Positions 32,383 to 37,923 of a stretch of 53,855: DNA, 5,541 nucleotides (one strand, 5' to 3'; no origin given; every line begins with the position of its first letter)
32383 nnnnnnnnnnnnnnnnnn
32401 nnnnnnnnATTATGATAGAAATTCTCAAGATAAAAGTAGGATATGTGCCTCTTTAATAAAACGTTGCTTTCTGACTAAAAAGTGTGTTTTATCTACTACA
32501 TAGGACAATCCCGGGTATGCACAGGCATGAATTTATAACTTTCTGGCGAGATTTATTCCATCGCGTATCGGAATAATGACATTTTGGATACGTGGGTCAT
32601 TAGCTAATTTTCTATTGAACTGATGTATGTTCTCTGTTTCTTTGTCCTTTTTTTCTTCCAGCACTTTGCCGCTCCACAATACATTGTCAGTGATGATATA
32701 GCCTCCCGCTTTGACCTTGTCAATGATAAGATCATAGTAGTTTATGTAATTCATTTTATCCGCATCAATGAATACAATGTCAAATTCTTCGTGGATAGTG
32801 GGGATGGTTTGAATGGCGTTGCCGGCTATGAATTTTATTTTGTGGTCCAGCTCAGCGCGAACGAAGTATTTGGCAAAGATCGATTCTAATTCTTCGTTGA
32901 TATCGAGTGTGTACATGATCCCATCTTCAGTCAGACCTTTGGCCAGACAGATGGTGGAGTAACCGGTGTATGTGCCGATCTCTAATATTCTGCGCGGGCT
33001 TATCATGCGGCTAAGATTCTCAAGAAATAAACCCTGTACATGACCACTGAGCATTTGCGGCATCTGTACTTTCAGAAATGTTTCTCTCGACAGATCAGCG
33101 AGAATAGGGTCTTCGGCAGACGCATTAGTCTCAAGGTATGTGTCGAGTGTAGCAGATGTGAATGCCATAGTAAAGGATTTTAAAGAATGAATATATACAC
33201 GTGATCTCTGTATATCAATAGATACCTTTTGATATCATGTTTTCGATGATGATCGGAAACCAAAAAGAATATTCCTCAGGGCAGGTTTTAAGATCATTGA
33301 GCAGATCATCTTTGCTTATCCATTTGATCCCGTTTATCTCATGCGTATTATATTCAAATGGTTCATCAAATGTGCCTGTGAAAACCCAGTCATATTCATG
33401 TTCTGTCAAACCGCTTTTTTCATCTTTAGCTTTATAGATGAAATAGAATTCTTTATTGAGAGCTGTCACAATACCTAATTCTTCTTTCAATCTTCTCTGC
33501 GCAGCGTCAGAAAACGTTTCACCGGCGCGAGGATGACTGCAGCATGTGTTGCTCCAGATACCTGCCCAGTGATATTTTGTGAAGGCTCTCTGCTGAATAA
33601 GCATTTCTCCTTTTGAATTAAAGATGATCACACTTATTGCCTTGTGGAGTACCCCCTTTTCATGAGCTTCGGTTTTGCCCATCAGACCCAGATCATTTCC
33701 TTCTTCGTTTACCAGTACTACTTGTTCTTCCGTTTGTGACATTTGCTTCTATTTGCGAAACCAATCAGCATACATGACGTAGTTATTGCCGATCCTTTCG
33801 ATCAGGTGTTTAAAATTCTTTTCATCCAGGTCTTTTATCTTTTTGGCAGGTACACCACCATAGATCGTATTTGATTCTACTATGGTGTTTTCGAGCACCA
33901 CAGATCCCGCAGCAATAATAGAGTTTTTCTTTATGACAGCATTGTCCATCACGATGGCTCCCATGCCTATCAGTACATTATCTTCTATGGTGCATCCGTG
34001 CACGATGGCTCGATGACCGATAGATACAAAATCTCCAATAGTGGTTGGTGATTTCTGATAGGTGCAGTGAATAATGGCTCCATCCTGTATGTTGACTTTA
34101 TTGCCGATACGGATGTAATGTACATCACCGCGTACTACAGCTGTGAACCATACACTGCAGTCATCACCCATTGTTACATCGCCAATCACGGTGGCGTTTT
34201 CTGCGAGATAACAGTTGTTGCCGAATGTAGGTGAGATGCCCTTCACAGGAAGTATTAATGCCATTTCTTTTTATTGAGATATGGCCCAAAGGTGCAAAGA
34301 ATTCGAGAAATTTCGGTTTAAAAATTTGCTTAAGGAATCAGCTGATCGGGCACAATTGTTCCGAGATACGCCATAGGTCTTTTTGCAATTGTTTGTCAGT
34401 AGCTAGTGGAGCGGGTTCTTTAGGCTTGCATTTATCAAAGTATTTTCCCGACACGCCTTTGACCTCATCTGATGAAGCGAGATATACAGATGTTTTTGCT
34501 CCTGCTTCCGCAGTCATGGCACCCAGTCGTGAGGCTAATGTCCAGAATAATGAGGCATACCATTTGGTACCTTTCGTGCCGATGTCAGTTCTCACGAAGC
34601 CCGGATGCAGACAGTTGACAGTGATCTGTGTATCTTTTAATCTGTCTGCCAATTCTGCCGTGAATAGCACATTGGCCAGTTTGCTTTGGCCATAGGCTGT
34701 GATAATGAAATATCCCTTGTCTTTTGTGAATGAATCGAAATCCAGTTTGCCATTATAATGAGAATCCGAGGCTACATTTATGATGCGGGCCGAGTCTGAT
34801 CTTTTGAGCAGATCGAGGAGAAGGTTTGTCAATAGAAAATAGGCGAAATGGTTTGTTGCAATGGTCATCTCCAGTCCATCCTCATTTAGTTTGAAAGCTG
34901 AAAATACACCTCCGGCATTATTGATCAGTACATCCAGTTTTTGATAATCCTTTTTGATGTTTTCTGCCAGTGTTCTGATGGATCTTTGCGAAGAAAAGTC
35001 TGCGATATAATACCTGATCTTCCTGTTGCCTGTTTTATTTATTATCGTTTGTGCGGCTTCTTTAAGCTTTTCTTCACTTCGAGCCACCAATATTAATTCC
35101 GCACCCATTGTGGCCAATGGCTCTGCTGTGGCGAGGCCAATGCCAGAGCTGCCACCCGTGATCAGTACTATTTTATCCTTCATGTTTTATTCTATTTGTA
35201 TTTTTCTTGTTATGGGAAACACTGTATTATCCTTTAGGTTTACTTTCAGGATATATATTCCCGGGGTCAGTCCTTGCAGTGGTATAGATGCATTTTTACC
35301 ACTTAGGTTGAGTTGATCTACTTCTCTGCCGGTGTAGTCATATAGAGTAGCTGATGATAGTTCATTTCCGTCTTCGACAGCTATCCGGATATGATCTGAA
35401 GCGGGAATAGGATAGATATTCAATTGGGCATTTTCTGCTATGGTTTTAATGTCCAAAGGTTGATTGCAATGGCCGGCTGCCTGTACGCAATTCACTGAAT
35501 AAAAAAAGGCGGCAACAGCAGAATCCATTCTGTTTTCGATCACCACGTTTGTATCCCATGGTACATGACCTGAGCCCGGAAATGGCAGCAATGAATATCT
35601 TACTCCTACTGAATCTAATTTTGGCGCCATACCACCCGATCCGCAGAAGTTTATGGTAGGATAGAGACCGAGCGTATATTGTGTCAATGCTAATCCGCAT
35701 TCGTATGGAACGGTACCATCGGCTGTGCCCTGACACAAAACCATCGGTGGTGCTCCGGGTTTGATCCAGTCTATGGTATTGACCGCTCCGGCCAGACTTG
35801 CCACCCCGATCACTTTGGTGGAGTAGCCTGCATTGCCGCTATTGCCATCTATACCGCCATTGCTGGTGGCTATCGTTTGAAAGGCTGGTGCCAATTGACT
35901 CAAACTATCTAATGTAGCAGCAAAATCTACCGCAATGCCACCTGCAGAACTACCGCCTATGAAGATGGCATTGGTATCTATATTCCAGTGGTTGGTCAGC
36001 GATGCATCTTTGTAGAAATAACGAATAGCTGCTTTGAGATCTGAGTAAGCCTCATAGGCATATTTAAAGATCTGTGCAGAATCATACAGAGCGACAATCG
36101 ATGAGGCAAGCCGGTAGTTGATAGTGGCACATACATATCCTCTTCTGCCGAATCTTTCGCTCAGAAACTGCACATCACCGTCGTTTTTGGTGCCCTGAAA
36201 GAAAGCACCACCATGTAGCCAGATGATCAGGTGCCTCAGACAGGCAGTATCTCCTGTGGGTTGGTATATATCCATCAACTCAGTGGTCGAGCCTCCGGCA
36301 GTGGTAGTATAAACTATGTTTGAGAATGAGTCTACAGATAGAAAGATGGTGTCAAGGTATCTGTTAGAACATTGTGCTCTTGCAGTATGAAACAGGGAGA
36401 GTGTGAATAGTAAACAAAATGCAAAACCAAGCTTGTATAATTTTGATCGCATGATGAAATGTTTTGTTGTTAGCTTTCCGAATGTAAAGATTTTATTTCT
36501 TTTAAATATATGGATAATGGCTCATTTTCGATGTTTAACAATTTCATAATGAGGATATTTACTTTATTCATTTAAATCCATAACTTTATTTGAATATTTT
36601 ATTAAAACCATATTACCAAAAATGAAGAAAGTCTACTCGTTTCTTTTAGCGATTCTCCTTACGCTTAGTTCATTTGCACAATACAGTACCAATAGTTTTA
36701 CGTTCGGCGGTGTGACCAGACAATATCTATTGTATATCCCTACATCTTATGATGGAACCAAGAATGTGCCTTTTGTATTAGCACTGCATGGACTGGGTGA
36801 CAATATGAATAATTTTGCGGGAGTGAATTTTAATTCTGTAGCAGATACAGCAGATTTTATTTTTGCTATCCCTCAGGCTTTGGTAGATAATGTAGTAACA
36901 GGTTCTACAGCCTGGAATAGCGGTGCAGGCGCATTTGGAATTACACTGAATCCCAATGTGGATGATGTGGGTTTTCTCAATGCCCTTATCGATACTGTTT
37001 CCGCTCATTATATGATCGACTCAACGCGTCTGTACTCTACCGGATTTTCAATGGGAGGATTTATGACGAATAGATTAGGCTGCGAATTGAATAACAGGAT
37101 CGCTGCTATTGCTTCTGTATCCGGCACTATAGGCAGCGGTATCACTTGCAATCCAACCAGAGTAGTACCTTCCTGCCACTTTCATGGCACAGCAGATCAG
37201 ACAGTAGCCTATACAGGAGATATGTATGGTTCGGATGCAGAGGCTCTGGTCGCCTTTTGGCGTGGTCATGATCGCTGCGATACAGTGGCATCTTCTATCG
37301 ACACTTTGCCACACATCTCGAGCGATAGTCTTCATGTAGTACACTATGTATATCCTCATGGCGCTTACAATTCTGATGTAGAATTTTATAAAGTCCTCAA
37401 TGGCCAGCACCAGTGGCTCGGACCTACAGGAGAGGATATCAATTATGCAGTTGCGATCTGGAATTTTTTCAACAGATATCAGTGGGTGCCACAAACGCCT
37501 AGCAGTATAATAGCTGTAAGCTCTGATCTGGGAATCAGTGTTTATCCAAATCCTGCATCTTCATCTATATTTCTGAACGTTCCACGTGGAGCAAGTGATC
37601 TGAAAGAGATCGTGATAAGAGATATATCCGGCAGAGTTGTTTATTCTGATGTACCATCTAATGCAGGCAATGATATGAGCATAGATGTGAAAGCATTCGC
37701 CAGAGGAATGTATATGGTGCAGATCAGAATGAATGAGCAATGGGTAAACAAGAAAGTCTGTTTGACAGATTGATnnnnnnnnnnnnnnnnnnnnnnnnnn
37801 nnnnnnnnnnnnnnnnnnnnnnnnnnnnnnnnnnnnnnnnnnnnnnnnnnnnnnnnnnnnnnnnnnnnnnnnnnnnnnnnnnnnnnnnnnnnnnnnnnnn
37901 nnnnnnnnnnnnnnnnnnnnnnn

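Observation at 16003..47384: Over-represented 14-bp palindromic motif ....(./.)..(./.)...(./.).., at least 12 copies, enriched at gene boundaries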

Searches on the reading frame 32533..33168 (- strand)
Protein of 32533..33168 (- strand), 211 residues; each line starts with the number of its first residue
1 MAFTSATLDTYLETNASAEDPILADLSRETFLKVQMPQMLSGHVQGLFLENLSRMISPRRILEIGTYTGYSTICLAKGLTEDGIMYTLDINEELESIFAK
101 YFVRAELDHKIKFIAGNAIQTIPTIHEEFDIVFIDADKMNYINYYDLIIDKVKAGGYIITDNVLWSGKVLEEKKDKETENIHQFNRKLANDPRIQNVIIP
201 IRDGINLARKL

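Call 28: search_protein_families(library=pfam, proteins=[window:32533-33168:-])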
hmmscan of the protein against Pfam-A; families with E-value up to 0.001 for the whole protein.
window:32533-33168:- (211 aa): 7 families
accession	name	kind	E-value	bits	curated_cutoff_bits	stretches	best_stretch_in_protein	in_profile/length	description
PF01596.23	Methyltransf_3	-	7.2e-56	189.2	22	1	16-211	4-204/204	O-methyltransferase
PF13578.12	Methyltransf_24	-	4.3e-15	56.9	26.3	1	62-163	1-105/105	Methyltransferase domain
PF01135.25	PCMT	-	1e-05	25.8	20.3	1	33-138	49-152/210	Protein-L-isoaspartate(D-aspartate) O-methyltransferase (PCMT)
PF13649.12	Methyltransf_25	-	2.7e-05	25.2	27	1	61-143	1-78/97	Methyltransferase domain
PF13847.12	Methyltransf_31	-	2.9e-05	24.2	27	1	60-180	6-129/145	Methyltransferase domain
PF01209.24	Ubie_methyltran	-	0.00029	20.7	20.1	1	49-135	39-123/233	ubiE/COQ5 methyltransferase family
PF05711.17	TylF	-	0.00095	18.9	23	0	93-172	160-238/264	Macrocin-O-methyltransferase (TylF)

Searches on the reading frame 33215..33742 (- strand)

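Call 28: search_protein_families(library=pfam, proteins=[window:33215-33742:-])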
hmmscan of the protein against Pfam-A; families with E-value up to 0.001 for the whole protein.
window:33215-33742:- (175 aa): 1 family
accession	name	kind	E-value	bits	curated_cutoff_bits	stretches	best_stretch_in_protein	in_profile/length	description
PF00293.34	NUDIX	-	3e-20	73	21.1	1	32-153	2-125/134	NUDIX domain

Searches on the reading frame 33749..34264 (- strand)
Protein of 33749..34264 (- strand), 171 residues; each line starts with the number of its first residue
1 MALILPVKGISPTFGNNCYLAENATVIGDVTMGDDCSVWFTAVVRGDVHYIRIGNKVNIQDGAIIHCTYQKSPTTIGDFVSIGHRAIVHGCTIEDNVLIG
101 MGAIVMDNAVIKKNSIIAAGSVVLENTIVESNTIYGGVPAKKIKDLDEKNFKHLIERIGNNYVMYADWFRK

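Call 28: search_protein_families(library=pfam, proteins=[window:33749-34264:-])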
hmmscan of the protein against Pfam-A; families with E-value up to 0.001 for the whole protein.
window:33749-34264:- (171 aa): 4 families
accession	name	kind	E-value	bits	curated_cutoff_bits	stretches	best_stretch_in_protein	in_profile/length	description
PF00132.30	Hexapep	-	1.8e-19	69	27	3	90-123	1-34/36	Bacterial transferase hexapeptide (six repeats)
PF25084.1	LbH_EIF2B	-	5.8e-08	33.1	54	1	52-133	23-103/105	EIF2B subunit epsilon LbH domain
PF21711.3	DCTN5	-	2.1e-07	31.2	40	1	37-156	41-167/182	Dynactin subunit 5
PF14602.12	Hexapep_2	-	3.9e-07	30.1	27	1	73-105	1-32/34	Hexapeptide repeat of succinyl-transferase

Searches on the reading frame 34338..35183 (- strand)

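Call 28: search_protein_families(library=pfam, proteins=[window:34338-35183:-])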
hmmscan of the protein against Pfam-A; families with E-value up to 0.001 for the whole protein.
window:34338-35183:- (281 aa): 4 families
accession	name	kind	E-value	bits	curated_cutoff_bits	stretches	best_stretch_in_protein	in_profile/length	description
PF00106.31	adh_short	-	6.8e-44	150.1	26.6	1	4-208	1-193/195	short chain dehydrogenase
PF13561.12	adh_short_C2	-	1.5e-28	100.4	27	1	13-247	6-227/236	Enoyl-(Acyl carrier protein) reductase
PF08659.16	KR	-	6.9e-09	36.3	22.6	1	6-92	3-91/180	KR domain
PF01370.27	Epimerase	-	4.7e-06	26.6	20.9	1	6-179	1-157/240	NAD dependent epimerase/dehydratase family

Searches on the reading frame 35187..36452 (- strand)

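Call 29: search_protein_families(library=pfam, proteins=[window:35187-36452:-])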
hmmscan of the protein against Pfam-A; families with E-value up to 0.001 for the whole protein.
window:35187-36452:- (421 aa): 5 families
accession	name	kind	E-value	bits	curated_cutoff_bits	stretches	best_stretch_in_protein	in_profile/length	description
PF20434.5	BD-FAE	-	3.1e-22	79.6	26.8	1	60-188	1-116/215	BD-FAE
PF18962.6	Por_Secre_tail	-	1.6e-09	38.3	27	1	346-411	1-69/75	Secretion system C-terminal sorting domain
PF07859.19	Abhydrolase_3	-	5.5e-07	30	25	1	76-194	1-105/210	alpha/beta hydrolase fold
PF00326.27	Peptidase_S9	-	3.8e-06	27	22.6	0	102-180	11-83/213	Prolyl oligopeptidase family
PF00135.34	COesterase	-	4.3e-06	26.4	27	1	60-181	88-203/515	Carboxylesterase family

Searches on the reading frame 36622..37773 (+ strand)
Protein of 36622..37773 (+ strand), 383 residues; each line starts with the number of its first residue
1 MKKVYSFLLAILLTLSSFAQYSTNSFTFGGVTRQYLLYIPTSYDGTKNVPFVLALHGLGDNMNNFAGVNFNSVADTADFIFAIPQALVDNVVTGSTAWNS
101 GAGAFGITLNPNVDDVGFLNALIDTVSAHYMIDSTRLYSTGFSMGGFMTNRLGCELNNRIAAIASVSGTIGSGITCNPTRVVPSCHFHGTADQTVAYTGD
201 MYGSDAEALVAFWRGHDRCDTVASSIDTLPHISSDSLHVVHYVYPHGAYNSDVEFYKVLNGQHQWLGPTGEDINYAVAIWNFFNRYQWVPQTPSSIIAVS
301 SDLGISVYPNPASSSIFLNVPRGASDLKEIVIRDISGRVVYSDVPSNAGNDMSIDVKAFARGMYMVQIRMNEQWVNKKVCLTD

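Call 8: search_protein_families(library=pfam, proteins=[window:36622-37773:+])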
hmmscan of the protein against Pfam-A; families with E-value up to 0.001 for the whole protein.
window:36622-37773:+ (383 aa): 4 families
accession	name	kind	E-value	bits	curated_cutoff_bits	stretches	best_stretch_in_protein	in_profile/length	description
PF18962.6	Por_Secre_tail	-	3e-12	47.1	27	1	307-379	1-73/75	Secretion system C-terminal sorting domain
PF02230.22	Abhydrolase_2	-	2.5e-09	37.8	23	1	48-198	13-173/217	Phospholipase/Carboxylesterase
PF10503.15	Esterase_PHB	-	4.7e-06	26.4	23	1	35-170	3-132/219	Esterase PHB depolymerase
PF11589.14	DUF3244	-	0.00013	22.3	25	1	329-375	43-90/96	Domain of unknown function (DUF3244)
